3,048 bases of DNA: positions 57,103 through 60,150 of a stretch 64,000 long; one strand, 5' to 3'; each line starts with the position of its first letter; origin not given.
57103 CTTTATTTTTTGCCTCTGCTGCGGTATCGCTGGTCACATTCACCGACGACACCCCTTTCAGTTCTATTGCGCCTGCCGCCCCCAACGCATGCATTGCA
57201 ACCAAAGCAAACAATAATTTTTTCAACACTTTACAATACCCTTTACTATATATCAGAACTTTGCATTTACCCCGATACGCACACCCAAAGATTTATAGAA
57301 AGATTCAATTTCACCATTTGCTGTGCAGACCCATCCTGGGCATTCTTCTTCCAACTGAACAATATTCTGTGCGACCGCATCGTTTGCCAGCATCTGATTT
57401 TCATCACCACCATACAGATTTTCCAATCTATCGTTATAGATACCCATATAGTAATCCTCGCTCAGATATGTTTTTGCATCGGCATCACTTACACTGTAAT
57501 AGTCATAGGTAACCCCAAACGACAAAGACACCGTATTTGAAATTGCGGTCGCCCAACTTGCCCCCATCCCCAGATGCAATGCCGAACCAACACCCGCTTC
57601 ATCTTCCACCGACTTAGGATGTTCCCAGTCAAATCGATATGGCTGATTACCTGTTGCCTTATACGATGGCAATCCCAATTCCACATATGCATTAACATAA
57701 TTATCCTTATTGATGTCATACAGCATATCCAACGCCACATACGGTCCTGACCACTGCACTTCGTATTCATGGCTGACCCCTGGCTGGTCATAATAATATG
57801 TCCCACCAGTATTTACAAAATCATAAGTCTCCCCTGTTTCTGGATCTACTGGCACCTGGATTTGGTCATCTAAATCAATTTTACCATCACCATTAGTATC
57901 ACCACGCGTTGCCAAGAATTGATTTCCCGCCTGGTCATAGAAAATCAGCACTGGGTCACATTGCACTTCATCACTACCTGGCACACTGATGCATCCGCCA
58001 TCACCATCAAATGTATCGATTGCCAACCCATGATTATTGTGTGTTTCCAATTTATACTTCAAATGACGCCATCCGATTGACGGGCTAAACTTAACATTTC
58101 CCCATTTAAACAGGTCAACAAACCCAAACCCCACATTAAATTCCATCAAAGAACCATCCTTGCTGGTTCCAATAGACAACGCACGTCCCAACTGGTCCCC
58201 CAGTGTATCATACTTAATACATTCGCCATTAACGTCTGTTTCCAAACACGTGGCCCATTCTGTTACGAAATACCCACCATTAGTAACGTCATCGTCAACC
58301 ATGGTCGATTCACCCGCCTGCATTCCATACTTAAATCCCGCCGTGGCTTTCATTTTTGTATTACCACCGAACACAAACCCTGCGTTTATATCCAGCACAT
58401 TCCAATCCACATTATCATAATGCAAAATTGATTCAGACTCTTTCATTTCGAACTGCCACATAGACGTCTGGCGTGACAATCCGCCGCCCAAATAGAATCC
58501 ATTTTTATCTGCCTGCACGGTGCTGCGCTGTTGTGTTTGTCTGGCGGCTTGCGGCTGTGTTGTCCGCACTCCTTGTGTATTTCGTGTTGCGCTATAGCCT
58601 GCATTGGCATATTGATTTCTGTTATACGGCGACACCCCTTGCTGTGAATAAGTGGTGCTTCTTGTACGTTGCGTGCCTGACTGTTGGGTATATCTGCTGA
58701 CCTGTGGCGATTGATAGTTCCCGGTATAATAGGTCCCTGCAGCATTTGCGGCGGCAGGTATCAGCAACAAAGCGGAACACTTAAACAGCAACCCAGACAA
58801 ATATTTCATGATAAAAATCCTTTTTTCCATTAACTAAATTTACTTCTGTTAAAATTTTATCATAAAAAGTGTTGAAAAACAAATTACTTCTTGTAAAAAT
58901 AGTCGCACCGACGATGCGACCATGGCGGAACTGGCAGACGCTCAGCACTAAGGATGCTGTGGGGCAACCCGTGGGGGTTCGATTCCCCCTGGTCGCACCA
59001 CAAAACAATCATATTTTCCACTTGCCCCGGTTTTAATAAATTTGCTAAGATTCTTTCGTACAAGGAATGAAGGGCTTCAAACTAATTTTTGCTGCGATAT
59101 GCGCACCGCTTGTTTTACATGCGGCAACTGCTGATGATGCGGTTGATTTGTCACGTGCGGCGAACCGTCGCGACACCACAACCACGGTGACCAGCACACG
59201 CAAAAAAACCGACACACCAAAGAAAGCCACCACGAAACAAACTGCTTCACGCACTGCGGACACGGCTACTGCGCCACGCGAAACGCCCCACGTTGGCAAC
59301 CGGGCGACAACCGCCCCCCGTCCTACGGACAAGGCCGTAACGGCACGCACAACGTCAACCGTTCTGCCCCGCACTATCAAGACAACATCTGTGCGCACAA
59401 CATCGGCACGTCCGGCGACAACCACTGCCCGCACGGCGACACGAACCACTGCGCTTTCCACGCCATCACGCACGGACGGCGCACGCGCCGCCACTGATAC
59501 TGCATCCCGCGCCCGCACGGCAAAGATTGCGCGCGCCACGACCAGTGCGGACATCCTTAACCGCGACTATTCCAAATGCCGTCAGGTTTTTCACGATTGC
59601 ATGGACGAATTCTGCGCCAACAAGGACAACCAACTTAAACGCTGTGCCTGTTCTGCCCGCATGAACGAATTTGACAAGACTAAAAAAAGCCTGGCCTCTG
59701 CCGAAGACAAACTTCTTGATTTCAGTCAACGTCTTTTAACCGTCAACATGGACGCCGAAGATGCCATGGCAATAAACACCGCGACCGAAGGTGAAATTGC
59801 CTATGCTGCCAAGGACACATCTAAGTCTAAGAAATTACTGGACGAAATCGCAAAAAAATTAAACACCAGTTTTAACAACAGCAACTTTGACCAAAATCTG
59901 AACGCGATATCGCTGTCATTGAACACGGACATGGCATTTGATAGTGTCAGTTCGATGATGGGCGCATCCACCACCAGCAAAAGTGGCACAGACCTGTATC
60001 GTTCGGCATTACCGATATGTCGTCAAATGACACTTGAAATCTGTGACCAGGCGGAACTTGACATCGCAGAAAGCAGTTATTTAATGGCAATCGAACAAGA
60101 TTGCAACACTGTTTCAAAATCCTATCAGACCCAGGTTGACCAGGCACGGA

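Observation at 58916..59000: tRNA-Leu with AAG anticodon (A34), rare in bacteria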

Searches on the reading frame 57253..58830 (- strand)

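Call 37: search_protein_families(library=pfam, proteins=[window:57253-58830:-])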
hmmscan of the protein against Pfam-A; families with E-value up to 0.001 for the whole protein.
window:57253-58830:- (525 aa): 1 family
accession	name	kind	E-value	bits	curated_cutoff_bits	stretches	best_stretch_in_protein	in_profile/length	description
PF17251.8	Pom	-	8.2e-11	42.2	22.4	1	223-454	92-252/285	Protochlamydia outer membrane protein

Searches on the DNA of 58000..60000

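Call 4: search_rna_families(source=window, start=58000, end=60000, show_alignments=1)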
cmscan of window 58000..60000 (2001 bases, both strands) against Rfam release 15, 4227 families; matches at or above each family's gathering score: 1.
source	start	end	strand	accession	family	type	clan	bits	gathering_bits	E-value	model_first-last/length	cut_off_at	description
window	58916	58997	+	RF00005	tRNA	Gene; tRNA;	CL00001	51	29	1.7e-09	1-71/71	no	tRNA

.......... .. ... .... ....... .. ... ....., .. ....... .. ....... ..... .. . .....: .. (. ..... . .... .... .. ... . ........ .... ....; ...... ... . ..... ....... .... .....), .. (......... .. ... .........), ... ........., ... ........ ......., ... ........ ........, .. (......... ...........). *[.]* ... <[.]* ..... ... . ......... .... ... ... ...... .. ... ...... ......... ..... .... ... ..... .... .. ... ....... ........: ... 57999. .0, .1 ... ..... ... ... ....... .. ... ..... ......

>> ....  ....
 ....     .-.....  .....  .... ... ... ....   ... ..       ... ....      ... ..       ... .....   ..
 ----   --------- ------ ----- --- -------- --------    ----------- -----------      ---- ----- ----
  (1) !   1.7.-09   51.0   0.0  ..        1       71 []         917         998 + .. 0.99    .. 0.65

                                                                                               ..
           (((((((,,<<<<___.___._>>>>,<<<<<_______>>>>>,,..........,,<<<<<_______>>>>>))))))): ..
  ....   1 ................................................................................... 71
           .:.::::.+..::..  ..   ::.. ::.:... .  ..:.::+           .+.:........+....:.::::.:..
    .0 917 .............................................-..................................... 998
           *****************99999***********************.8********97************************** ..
